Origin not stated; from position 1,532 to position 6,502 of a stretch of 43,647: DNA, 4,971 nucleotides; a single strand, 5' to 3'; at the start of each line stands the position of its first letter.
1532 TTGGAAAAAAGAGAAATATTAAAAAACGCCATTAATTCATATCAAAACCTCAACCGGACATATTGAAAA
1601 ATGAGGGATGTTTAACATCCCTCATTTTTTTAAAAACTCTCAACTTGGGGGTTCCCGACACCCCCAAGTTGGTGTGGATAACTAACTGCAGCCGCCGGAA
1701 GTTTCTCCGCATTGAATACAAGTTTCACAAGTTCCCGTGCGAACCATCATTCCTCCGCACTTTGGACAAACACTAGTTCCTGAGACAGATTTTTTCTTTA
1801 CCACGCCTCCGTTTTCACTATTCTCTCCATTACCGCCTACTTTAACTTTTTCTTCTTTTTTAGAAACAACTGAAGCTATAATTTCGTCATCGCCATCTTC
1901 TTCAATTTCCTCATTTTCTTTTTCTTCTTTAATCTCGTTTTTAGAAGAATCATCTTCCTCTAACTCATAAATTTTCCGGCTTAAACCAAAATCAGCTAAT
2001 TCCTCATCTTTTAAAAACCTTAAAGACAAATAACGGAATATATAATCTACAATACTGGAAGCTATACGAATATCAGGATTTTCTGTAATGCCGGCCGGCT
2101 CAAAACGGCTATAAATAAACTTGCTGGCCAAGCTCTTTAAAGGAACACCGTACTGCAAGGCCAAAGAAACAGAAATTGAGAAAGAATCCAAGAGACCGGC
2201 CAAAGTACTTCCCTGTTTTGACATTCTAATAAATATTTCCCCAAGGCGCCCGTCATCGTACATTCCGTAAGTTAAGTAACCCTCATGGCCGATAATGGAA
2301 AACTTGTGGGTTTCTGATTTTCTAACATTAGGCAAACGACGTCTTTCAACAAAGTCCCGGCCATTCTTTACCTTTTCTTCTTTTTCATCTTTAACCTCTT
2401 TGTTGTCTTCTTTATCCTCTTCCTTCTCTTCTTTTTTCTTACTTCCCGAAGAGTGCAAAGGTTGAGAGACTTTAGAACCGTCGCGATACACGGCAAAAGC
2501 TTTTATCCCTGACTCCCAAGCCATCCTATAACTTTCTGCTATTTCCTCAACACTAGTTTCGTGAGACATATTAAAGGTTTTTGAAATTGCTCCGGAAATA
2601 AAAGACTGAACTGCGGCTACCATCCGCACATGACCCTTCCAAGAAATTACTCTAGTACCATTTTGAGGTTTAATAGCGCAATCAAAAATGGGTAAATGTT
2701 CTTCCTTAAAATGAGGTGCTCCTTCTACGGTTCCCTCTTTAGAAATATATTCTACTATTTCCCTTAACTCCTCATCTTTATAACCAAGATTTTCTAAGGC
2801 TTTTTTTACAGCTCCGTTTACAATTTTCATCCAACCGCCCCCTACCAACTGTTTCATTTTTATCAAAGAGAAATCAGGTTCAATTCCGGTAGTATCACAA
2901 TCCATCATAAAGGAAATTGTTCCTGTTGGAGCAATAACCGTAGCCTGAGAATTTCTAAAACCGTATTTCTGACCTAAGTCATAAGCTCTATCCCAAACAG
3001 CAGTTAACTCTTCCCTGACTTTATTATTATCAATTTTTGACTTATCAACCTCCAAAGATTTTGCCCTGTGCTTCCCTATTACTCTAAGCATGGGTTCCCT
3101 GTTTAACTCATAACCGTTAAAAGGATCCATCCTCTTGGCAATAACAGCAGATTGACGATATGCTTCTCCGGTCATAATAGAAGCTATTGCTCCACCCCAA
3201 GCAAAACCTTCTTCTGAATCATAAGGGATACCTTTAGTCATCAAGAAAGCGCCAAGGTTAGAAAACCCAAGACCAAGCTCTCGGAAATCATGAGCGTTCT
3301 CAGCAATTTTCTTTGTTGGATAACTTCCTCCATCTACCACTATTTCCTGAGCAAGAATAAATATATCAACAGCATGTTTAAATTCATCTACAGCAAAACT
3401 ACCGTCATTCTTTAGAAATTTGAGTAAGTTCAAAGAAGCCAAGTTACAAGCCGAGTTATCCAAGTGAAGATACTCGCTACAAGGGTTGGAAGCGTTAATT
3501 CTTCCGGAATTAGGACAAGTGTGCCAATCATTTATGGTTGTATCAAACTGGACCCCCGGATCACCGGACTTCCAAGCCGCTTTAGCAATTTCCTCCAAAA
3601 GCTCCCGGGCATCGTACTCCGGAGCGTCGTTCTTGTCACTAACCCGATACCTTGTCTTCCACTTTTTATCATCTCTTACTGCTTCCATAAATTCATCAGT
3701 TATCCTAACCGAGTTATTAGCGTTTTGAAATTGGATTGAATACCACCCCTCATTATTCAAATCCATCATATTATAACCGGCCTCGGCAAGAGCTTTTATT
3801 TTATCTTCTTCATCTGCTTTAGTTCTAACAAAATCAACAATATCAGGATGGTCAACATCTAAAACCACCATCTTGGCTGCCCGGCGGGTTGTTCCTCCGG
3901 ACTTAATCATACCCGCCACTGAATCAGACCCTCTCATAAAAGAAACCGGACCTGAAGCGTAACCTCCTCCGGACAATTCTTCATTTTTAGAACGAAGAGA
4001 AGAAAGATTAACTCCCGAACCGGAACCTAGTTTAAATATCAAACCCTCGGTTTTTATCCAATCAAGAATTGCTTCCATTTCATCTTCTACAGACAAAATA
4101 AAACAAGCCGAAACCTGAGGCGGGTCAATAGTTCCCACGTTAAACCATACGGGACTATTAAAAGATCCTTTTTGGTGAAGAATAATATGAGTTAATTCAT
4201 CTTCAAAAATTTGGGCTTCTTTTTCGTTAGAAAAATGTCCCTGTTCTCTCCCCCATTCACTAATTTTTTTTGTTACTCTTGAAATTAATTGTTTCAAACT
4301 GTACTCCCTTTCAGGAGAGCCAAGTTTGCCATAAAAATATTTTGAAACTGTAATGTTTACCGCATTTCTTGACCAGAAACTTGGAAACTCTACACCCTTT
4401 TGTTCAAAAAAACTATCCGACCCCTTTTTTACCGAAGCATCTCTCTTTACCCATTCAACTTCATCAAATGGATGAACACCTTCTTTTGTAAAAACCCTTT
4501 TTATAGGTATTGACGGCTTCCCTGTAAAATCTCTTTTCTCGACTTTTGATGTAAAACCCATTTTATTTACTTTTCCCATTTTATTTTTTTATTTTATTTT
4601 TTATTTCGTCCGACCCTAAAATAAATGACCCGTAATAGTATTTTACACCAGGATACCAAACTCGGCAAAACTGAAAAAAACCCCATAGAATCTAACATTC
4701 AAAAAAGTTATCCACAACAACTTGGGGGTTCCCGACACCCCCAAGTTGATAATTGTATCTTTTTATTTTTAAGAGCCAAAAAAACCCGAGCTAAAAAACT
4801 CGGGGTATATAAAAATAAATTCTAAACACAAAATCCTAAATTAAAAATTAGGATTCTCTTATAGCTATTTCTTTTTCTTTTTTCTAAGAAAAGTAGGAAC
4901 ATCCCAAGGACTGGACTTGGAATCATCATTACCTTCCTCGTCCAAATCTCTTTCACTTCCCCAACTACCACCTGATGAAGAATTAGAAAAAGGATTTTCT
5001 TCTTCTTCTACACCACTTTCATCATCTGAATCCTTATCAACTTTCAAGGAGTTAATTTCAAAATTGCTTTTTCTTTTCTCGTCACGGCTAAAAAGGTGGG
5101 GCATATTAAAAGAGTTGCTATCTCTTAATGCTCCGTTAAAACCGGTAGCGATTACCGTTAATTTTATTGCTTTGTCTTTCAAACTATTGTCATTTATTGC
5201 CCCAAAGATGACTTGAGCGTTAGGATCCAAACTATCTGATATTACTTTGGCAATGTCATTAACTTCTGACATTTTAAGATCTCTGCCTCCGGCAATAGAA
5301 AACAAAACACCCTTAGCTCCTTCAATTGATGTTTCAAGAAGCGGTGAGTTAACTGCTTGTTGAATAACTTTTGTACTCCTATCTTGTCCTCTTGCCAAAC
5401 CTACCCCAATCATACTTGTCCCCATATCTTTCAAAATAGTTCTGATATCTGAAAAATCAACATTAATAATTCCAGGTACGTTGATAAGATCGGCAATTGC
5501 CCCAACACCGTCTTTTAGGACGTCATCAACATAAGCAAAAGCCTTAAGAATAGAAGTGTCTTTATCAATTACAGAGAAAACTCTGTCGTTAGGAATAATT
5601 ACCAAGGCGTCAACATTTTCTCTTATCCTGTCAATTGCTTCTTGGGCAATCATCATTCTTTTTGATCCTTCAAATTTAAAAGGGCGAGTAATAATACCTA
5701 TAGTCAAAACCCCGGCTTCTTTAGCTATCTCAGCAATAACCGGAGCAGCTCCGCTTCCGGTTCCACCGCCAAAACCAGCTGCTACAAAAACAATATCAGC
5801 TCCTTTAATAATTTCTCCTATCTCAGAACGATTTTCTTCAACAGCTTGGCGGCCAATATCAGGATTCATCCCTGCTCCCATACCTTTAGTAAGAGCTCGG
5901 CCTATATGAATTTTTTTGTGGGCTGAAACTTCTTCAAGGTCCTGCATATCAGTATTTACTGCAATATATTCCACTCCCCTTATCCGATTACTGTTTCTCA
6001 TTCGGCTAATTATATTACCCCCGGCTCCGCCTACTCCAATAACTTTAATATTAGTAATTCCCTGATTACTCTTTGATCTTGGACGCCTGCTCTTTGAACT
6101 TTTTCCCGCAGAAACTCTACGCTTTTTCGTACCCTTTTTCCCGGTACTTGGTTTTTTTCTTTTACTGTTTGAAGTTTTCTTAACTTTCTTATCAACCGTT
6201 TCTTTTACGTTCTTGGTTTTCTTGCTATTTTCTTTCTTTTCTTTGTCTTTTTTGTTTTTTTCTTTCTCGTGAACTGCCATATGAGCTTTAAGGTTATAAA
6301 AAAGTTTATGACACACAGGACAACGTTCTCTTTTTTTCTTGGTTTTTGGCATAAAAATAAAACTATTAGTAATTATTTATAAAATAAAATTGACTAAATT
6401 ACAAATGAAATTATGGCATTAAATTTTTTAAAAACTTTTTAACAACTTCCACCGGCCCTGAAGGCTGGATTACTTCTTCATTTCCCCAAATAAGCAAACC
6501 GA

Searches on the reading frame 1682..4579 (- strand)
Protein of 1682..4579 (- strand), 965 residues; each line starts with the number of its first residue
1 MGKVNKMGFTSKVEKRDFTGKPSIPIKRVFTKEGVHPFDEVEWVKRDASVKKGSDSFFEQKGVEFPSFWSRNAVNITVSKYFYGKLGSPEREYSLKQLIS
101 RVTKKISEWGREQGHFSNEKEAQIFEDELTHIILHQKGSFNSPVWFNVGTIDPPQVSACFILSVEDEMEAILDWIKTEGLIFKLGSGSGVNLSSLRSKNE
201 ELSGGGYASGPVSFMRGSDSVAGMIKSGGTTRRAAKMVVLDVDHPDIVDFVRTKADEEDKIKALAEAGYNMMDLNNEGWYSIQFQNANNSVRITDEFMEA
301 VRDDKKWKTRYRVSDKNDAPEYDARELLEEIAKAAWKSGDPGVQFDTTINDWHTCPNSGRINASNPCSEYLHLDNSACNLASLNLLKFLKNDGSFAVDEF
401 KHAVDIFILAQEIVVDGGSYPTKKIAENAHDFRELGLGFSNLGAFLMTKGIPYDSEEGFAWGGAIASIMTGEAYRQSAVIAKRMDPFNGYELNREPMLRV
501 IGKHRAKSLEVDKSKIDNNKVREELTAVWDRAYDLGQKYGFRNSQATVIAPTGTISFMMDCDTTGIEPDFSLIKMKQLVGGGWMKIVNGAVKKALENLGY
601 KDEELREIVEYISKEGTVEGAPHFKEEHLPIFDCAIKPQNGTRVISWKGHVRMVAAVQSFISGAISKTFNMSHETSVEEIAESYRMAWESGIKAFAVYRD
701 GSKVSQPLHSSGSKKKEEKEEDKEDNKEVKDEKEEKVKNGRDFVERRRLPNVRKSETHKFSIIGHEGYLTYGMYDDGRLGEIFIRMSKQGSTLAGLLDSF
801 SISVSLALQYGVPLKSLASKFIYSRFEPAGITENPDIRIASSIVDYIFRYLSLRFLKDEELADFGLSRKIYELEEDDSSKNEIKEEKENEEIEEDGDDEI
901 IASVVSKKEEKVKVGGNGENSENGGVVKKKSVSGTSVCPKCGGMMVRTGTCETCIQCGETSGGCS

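Call 7: search_protein_families(library=pfam, proteins=[window:1682-4579:-])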
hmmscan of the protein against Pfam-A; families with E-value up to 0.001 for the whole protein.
window:1682-4579:- (965 aa): 3 families
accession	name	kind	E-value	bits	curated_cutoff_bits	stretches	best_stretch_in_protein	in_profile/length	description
PF02867.20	Ribonuc_red_lgC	-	3e-140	468.8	23.9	1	157-698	1-523/523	Ribonucleotide reductase, barrel domain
PF08471.15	Ribonuc_red_2_N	-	2.6e-14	53.7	27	1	56-136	4-103/103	Class II vitamin B12-dependent ribonucleotide reductase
PF12637.14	TSCPD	-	3.7e-09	37.2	22.8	1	765-852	14-85/88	TSCPD domain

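Call 30: find_encoding_contigs(protein=window:1682-4579:-, flank=10000, max_places=6)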
Protein window:1682-4579:- (965 aa): 1 contig read that carries it; 1 place shown.
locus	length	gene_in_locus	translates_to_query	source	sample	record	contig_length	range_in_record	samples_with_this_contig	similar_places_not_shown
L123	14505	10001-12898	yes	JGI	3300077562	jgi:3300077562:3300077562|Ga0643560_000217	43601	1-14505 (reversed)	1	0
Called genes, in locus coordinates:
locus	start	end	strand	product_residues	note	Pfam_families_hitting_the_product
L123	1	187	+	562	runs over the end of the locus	PF00999:Na_H_Exchanger, PF02254:TrkA_N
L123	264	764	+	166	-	PF13473:Cupredoxin_1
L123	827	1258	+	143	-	-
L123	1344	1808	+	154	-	-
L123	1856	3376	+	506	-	-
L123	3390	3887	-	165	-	PF01195:Pept_tRNA_hydro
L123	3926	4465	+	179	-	PF10502:Peptidase_S26, PF00717:Peptidase_S24 (faint)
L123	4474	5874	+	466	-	PF13393:tRNA-synt_His, PF03129:HGTP_anticodon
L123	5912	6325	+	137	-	PF11969:DcpS_C, PF01230:HIT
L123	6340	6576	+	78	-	PF01165:Ribosomal_S21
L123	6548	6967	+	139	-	PF02130:YbeY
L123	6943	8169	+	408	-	PF11104:PilM_2 (faint), PF02491:SHS2_FTSA, PF06723:MreB_Mbl, PF06277:EutA (weak), PF14450:FtsA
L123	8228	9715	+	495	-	PF00091:Tubulin, PF12327:FtsZ_C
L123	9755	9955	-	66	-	-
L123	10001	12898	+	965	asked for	PF08471:Ribonuc_red_2_N, PF02867:Ribonuc_red_lgC, PF12637:TSCPD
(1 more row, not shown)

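Call 32: find_homologous_proteins(query=window:1682-4579:-, max_evalue=1e-50)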
Query window:1682-4579:- (965 aa): 8000 proteins with E <= 1e-50 among 8000 candidates; the best 120 are listed.
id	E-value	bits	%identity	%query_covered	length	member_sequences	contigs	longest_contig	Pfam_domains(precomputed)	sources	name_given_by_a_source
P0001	0.0e+0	2199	100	100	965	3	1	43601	PF02867.21,PF08471.16,PF12637.15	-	-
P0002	0.0e+0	1704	76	100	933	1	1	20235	PF02867.21,PF08471.16,PF12637.15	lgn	-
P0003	0.0e+0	1596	71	100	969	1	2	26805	PF02867.21,PF08471.16,PF12637.15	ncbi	ncbi:MAG: vitamin B12-dependent ribonucleotide reductase [Candidatus Paceibacterota bacterium]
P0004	0.0e+0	1582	70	100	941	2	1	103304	PF02867.21,PF08471.16,PF12637.15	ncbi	-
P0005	0.0e+0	1576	70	100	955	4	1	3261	PF02867.21,PF08471.16,PF12637.15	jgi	jgi:ribonucleoside-diphosphate reductase alpha chain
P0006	0.0e+0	1536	73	93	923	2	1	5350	PF02867.21,PF08471.16,PF12637.15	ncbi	ncbi:MAG: vitamin B12-dependent ribonucleotide reductase, partial [Candidatus Paceibacterota bacteri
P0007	0.0e+0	1420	68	97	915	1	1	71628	PF02867.21,PF08471.16,PF12637.15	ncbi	-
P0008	0.0e+0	1404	66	98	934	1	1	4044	PF02867.21,PF08471.16,PF12637.15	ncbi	-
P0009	0.0e+0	1402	65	98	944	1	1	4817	PF02867.21,PF08471.16,PF12637.15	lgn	-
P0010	0.0e+0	1401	67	97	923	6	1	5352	PF02867.21,PF08471.16,PF12637.15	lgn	-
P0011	0.0e+0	1401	65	99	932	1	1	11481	PF02867.21,PF08471.16,PF12637.15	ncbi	-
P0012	0.0e+0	1393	67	98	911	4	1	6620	PF02867.21,PF08471.16,PF12637.15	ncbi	-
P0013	0.0e+0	1388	66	99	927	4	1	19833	PF02867.21,PF08471.16,PF12637.15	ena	-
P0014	0.0e+0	1388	65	98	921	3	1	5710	PF02867.21,PF08471.16,PF12637.15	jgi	jgi:ribonucleoside-diphosphate reductase alpha chain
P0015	0.0e+0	1387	65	99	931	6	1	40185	PF02867.21,PF08471.16,PF12637.15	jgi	jgi:ribonucleoside-diphosphate reductase alpha chain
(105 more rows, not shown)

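Call 33: find_encoding_contigs(protein=P0002, flank=10000, max_places=2)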
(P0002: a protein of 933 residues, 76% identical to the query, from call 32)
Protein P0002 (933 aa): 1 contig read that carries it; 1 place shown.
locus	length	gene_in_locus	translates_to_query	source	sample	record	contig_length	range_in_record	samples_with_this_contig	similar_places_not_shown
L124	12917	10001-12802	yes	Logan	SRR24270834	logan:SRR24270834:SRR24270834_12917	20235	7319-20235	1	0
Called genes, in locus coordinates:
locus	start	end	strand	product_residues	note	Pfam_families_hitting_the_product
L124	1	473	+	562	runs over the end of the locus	PF00999:Na_H_Exchanger, PF02254:TrkA_N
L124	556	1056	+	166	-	PF13473:Cupredoxin_1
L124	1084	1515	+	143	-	-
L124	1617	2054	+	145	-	-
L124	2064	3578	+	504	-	-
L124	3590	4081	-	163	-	PF01195:Pept_tRNA_hydro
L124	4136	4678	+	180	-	PF10502:Peptidase_S26, PF00717:Peptidase_S24 (weak)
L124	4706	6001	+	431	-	PF13393:tRNA-synt_His, PF03129:HGTP_anticodon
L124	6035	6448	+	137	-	PF11969:DcpS_C, PF01230:HIT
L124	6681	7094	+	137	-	PF02130:YbeY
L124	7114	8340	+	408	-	PF02491:SHS2_FTSA, PF06723:MreB_Mbl, PF11104:PilM_2 (weak), PF14450:FtsA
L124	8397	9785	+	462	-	PF00091:Tubulin, PF12327:FtsZ_C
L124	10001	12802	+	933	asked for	PF08471:Ribonuc_red_2_N, PF02867:Ribonuc_red_lgC, PF12637:TSCPD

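Call 34: find_encoding_contigs(protein=P0003, flank=10000, max_places=2)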
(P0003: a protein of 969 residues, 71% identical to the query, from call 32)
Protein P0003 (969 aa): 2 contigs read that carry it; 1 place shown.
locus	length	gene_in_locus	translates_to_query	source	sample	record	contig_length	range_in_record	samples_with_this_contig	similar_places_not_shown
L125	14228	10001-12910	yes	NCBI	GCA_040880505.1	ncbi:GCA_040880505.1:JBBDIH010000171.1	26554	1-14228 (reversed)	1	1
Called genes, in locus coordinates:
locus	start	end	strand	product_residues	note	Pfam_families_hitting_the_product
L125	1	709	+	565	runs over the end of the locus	PF00999:Na_H_Exchanger, PF02254:TrkA_N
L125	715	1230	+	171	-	PF13473:Cupredoxin_1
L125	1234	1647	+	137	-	-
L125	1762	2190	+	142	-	-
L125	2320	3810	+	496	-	-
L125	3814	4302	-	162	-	PF01195:Pept_tRNA_hydro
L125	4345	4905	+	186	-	PF10502:Peptidase_S26, PF00717:Peptidase_S24 (weak)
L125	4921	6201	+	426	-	PF13393:tRNA-synt_His, PF03129:HGTP_anticodon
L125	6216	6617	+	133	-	PF11969:DcpS_C, PF26217:GDPGP1_N (faint), PF01230:HIT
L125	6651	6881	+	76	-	PF01165:Ribosomal_S21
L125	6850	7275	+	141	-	PF02130:YbeY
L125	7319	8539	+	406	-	PF11104:PilM_2 (faint), PF02491:SHS2_FTSA, PF06723:MreB_Mbl, PF14450:FtsA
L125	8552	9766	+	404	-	PF00091:Tubulin, PF12327:FtsZ_C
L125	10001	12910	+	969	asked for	PF08471:Ribonuc_red_2_N, PF02867:Ribonuc_red_lgC, PF12637:TSCPD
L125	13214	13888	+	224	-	PF01381:HTH_3 (faint), PF13384:HTH_23 (faint)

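Call 35: find_encoding_contigs(protein=P0004, flank=10000, max_places=2)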
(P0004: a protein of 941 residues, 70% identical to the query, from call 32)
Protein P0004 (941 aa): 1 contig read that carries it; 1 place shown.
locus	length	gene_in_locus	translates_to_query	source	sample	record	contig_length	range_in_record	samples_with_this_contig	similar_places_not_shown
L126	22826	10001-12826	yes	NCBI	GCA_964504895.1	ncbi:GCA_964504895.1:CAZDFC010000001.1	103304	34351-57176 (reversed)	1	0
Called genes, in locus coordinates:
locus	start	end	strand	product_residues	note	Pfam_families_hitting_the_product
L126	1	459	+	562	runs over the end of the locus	PF00999:Na_H_Exchanger, PF02254:TrkA_N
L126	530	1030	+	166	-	PF13473:Cupredoxin_1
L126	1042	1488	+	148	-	-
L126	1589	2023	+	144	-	-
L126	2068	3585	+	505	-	-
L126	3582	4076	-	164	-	PF01195:Pept_tRNA_hydro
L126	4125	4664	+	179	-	PF10502:Peptidase_S26, PF00717:Peptidase_S24 (weak)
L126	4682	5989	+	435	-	PF13393:tRNA-synt_His, PF03129:HGTP_anticodon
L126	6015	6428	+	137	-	PF11969:DcpS_C, PF01230:HIT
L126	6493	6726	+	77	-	PF01165:Ribosomal_S21 (weak)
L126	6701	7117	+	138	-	PF02130:YbeY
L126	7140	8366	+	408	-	PF11104:PilM_2 (weak), PF25216:Volactin (faint), PF02491:SHS2_FTSA, PF06723:MreB_Mbl, PF14450:FtsA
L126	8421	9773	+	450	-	PF00091:Tubulin, PF12327:FtsZ_C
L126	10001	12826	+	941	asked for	PF08471:Ribonuc_red_2_N, PF02867:Ribonuc_red_lgC, PF12637:TSCPD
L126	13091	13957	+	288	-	-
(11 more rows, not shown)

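Call 36: find_encoding_contigs(protein=P0007, flank=10000, max_places=2)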
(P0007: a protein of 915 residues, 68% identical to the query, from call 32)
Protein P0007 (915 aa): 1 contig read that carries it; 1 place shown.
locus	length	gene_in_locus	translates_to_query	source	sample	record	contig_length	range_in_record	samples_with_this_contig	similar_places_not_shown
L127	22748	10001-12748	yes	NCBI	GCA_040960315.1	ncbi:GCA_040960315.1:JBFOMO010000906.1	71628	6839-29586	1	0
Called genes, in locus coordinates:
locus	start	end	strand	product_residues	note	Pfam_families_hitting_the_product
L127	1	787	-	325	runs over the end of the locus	-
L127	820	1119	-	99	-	-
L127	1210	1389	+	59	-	-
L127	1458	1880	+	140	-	-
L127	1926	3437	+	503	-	-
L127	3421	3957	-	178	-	PF01195:Pept_tRNA_hydro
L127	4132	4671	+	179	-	PF10502:Peptidase_S26, PF00717:Peptidase_S24 (weak)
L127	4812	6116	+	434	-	PF13393:tRNA-synt_His, PF03129:HGTP_anticodon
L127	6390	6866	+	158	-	PF09424:YqeY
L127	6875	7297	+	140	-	PF02130:YbeY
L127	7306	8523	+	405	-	PF11104:PilM_2 (faint), PF02491:SHS2_FTSA, PF06723:MreB_Mbl, PF14450:FtsA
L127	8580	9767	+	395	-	PF00091:Tubulin, PF12327:FtsZ_C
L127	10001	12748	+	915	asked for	PF08471:Ribonuc_red_2_N, PF02867:Ribonuc_red_lgC, PF12637:TSCPD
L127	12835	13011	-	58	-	PF00313:CSD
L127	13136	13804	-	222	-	PF22769:DCD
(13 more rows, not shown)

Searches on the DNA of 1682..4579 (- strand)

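Call 38: search_rna_families(sources=[L124, L125, L126, L127, L121, L122], threshold=gathering)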
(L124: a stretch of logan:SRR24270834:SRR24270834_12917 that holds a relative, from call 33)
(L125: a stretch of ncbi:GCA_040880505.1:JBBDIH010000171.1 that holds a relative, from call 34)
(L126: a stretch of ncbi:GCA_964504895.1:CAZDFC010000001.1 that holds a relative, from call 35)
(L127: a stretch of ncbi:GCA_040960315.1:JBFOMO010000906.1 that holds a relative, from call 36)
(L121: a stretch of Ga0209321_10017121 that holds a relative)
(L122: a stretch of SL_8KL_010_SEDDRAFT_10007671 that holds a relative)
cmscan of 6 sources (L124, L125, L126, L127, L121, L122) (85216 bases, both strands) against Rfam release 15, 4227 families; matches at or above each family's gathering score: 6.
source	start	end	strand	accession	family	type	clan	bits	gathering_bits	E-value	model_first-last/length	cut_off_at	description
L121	4114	4346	+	RF00028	Intron_gpI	Intron;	-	80.2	50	1.2e-18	1-253/253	no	Group I catalytic intron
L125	13095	13167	+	RF00005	tRNA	Gene; tRNA;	CL00001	73.9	29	3.5e-14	1-71/71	no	tRNA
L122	7573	7783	+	RF00028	Intron_gpI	Intron;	-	71.8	50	3.9e-16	1-253/253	no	Group I catalytic intron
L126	12885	12958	-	RF00005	tRNA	Gene; tRNA;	CL00001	66.6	29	3.5e-12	1-71/71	no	tRNA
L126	18665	18736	+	RF00005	tRNA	Gene; tRNA;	CL00001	65.9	29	5.7e-12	1-71/71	no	tRNA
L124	12857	12917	-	RF00005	tRNA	Gene; tRNA;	CL00001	43.5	29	8.3e-06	13-71/71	5'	tRNA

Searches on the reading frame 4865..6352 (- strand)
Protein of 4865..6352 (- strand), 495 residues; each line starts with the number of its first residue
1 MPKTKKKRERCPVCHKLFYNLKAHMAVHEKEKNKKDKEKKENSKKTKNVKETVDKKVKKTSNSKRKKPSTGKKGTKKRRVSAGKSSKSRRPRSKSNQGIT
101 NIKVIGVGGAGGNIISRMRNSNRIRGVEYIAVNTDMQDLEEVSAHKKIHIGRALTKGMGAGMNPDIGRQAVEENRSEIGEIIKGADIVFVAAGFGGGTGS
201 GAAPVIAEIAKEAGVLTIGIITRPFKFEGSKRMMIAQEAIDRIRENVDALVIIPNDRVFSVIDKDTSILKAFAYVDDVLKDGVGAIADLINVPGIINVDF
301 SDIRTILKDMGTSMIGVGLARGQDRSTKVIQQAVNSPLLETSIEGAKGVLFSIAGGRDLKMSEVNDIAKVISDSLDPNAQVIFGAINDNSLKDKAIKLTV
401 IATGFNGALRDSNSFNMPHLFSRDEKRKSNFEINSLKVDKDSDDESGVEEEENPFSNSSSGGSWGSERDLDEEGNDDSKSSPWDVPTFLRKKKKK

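Call 7: search_protein_families(library=pfam, proteins=[window:4865-6352:-])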
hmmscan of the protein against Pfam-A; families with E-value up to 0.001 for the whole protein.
window:4865-6352:- (495 aa): 2 families
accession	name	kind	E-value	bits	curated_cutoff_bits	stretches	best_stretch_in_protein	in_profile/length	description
PF00091.31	Tubulin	-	2.3e-46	158.9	33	1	101-262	1-189/190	Tubulin/FtsZ family, GTPase domain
PF12327.13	FtsZ_C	-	1e-29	103.1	27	1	311-405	1-94/95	FtsZ family, C-terminal domain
